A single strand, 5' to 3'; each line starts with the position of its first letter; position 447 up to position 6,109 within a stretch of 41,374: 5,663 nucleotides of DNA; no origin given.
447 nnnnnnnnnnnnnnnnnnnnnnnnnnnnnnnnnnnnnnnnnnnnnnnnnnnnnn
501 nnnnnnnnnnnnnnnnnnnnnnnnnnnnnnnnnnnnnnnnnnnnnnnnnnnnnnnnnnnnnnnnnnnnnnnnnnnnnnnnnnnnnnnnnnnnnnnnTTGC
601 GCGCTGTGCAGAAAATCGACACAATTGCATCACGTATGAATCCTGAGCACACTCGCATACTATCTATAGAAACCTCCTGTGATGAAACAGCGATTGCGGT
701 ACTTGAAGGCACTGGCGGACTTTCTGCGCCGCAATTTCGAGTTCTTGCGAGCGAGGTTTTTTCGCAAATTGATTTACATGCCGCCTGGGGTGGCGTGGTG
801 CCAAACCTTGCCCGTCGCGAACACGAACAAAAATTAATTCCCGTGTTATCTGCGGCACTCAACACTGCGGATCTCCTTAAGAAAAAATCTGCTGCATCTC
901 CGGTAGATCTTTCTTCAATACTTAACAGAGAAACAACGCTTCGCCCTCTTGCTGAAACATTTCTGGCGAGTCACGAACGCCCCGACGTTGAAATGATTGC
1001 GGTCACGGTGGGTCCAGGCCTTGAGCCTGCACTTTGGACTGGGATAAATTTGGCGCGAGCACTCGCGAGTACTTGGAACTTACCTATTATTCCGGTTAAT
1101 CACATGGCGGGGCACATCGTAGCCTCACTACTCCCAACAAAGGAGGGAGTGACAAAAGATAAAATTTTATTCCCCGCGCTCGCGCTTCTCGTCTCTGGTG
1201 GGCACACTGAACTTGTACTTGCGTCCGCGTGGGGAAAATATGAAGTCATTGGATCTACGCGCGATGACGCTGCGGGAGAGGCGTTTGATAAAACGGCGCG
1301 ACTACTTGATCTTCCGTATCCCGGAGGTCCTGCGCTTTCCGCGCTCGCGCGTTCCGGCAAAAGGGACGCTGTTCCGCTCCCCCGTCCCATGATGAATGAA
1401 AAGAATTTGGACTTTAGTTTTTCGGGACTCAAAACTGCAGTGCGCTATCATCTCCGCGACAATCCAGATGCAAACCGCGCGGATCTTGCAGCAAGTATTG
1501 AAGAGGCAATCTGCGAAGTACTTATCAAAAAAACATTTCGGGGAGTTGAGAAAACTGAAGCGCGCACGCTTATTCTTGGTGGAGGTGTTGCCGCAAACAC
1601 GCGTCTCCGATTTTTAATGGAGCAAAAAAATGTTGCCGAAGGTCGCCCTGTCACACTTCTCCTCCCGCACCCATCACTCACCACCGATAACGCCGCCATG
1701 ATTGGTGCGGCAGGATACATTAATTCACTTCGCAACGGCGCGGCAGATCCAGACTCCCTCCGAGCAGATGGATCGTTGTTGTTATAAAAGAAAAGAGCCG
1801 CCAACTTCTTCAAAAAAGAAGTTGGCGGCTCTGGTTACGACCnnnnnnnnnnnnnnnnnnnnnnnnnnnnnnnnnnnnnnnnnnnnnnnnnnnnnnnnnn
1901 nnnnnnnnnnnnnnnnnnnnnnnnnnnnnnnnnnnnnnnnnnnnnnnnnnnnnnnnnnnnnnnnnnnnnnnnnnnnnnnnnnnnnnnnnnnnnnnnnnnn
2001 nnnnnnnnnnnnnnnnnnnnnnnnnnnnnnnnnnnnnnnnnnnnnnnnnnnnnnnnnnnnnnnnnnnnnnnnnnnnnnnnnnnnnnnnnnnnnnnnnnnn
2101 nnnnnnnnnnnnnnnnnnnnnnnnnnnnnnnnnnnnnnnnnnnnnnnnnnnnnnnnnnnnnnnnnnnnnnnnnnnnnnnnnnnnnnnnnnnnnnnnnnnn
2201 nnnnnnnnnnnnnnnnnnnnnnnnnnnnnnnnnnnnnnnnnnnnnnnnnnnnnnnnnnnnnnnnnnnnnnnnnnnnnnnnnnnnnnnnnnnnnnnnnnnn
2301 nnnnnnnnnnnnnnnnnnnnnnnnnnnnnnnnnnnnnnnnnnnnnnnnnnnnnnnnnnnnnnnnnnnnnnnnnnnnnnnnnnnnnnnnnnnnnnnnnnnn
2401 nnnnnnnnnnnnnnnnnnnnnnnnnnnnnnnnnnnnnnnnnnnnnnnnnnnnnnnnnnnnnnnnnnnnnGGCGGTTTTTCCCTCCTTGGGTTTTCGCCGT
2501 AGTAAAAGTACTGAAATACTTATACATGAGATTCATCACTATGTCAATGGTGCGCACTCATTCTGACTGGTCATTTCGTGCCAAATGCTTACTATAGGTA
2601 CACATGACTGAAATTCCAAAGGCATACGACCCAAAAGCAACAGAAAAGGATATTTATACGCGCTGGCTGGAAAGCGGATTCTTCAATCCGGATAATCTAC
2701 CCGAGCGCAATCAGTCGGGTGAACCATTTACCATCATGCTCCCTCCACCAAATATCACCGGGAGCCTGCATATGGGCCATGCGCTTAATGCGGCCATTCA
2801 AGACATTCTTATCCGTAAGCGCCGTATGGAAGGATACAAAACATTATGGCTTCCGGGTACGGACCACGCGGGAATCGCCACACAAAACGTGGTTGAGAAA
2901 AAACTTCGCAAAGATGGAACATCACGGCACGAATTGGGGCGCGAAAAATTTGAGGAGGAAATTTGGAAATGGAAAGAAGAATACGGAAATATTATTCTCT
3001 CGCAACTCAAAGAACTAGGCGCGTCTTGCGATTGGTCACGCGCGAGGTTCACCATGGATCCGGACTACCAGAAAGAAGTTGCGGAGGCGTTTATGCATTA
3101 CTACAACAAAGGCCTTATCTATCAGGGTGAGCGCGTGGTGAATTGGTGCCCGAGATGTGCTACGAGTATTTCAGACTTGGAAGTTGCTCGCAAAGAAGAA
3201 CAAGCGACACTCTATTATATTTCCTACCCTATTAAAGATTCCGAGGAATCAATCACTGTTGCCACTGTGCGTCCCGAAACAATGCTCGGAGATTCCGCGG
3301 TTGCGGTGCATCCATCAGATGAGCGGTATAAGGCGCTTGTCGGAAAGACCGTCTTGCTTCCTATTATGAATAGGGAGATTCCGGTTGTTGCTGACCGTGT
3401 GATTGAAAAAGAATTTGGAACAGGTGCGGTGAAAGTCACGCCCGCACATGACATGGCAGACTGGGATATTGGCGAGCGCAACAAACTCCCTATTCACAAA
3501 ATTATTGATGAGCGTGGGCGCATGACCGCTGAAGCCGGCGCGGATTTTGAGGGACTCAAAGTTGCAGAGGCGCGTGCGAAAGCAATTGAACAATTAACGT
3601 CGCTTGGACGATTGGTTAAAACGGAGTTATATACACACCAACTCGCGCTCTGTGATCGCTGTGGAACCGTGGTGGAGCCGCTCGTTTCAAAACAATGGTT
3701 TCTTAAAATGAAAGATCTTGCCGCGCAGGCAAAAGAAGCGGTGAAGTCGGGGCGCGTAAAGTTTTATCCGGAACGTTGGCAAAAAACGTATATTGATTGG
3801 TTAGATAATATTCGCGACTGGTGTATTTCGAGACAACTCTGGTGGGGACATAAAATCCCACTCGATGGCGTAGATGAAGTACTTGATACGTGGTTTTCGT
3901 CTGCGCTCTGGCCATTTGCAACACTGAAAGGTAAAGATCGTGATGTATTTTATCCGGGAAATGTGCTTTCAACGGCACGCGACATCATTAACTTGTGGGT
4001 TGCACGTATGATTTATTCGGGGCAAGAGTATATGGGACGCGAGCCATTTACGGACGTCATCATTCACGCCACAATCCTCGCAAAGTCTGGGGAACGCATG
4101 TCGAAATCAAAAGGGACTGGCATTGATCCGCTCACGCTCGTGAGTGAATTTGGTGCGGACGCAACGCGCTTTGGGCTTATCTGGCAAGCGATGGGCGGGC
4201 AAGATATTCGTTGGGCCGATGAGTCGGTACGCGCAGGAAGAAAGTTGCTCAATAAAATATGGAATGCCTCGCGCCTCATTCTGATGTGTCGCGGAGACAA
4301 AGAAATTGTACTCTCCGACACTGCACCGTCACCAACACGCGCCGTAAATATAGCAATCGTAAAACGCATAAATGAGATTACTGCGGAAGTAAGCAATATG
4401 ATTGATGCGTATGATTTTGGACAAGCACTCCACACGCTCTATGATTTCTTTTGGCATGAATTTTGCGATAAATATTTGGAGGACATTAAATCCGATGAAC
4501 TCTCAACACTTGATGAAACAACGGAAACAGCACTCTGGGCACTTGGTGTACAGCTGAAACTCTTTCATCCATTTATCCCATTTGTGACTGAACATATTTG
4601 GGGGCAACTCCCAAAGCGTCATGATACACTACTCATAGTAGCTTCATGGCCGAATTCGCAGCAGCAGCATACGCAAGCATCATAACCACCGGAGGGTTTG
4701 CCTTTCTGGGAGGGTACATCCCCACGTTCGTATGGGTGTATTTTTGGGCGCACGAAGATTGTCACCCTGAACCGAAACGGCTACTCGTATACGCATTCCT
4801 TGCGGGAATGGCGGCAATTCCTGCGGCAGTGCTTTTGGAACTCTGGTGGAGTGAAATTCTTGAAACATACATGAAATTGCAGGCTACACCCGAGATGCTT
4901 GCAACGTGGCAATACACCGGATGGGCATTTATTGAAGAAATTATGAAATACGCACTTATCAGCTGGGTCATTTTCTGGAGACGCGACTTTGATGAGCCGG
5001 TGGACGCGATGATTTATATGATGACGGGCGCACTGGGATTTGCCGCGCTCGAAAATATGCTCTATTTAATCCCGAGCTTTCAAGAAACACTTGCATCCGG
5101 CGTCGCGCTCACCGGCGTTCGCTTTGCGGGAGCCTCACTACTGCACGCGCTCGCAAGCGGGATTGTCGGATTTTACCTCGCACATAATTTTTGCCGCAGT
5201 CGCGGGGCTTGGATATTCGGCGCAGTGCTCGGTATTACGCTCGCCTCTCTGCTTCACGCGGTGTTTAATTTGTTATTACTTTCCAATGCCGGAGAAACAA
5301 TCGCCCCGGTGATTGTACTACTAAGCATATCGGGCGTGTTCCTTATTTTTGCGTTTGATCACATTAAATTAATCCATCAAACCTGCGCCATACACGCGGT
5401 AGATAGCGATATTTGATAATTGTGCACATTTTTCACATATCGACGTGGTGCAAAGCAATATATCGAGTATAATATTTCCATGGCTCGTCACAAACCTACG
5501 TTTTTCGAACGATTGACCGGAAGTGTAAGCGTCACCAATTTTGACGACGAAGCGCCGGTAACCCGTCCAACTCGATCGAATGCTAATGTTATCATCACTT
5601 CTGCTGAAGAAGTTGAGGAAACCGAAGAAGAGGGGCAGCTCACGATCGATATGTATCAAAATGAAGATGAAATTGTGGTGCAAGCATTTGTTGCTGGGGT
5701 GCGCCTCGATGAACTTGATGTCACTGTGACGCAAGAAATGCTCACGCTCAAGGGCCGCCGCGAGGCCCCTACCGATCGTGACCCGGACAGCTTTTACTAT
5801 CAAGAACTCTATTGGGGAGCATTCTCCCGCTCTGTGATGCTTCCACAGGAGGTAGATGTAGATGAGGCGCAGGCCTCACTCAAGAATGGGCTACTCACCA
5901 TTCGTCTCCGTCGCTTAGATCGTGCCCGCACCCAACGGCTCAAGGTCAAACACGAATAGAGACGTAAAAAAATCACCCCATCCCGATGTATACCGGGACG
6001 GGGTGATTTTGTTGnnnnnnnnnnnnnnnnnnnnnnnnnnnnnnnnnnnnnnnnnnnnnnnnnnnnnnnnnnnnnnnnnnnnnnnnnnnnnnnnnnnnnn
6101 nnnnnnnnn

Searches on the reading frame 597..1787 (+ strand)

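Call 37: search_protein_families(library=pfam, proteins=[window:597-1787:+])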
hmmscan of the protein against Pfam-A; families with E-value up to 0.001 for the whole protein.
window:597-1787:+ (396 aa): 2 families
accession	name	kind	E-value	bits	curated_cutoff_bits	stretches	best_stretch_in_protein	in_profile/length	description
PF00814.31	TsaD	-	6.4e-78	262.5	24.8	2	127-370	47-263/264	tRNA N6-adenosine threonylcarbamoyltransferase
PF22521.2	HypF_C_2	-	0.0009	19.5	27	0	277-349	148-221/241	Carbamoyltransferase, Kae1-like Domain, second subdomain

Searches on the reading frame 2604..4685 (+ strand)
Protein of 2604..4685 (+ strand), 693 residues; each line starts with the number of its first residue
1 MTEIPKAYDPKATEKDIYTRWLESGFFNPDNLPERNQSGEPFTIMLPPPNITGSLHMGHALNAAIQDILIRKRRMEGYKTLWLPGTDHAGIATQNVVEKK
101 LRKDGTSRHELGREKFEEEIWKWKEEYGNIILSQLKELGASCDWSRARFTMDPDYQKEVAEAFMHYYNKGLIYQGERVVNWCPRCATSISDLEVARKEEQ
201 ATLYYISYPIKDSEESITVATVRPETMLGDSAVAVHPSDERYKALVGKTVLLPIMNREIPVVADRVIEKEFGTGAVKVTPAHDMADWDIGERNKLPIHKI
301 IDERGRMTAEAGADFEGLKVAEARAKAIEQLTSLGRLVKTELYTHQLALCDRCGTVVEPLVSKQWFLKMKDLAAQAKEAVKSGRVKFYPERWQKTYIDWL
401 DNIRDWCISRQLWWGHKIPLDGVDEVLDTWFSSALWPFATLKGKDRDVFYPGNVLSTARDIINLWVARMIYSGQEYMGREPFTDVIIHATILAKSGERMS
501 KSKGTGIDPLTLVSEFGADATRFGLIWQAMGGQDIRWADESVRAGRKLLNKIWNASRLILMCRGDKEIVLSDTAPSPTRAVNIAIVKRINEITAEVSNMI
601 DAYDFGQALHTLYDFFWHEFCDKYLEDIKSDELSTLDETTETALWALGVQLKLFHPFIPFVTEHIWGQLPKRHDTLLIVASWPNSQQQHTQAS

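Call 15: search_protein_families(library=pfam, proteins=[window:2604-4685:+])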
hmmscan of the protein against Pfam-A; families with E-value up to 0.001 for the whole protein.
window:2604-4685:+ (693 aa): 4 families
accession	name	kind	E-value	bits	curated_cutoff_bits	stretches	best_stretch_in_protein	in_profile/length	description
PF00133.28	tRNA-synt_1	-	6.2e-122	407.8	22.7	2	17-420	2-245/414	tRNA synthetases class I (I, L, M and V)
PF09334.17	tRNA-synt_1g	-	1.2e-25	90.6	20.1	3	332-432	153-250/391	tRNA synthetases class I (M)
PF08264.19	Anticodon_1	-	1.6e-24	86.9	25.1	1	585-686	4-108/148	Anticodon-binding domain of tRNA ligase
PF13603.12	tRNA-synt_1_2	-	6.2e-11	42.6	25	1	246-307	85-146/185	Leucyl-tRNA synthetase, editing domain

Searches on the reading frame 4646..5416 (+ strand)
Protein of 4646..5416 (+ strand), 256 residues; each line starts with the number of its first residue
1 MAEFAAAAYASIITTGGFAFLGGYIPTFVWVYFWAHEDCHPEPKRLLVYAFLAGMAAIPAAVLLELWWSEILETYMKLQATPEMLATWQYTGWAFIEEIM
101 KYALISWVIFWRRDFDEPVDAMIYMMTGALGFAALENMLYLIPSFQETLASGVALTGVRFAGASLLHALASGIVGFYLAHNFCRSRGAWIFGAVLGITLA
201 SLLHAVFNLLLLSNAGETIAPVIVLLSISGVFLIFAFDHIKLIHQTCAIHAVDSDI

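Call 37: search_protein_families(library=pfam, proteins=[window:4646-5416:+])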
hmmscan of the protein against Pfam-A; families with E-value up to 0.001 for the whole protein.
window:4646-5416:+ (256 aa): 1 family
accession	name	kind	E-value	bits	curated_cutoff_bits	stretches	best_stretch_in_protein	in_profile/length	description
PF13367.11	PrsW-protease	-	6.7e-28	98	23.5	1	42-225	1-189/196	PrsW family intramembrane metalloprotease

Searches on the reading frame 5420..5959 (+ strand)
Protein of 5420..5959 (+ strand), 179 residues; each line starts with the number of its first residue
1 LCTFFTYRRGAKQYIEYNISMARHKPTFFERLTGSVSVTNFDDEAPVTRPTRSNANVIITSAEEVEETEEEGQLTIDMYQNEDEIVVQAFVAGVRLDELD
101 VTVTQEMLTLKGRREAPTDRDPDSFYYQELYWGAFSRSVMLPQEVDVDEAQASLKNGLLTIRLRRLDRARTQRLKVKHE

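Call 37: search_protein_families(library=pfam, proteins=[window:5420-5959:+])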
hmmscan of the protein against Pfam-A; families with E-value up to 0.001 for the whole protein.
window:5420-5959:+ (179 aa): 2 families
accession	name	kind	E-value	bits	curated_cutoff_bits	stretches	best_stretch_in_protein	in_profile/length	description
PF00011.27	HSP20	-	2.4e-17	63.3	20.8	1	78-170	2-92/102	Hsp20/alpha crystallin family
PF17886.7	ArsA_HSP20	-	0.00059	19.8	22.5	0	76-162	18-62/63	HSP20-like domain found in ArsA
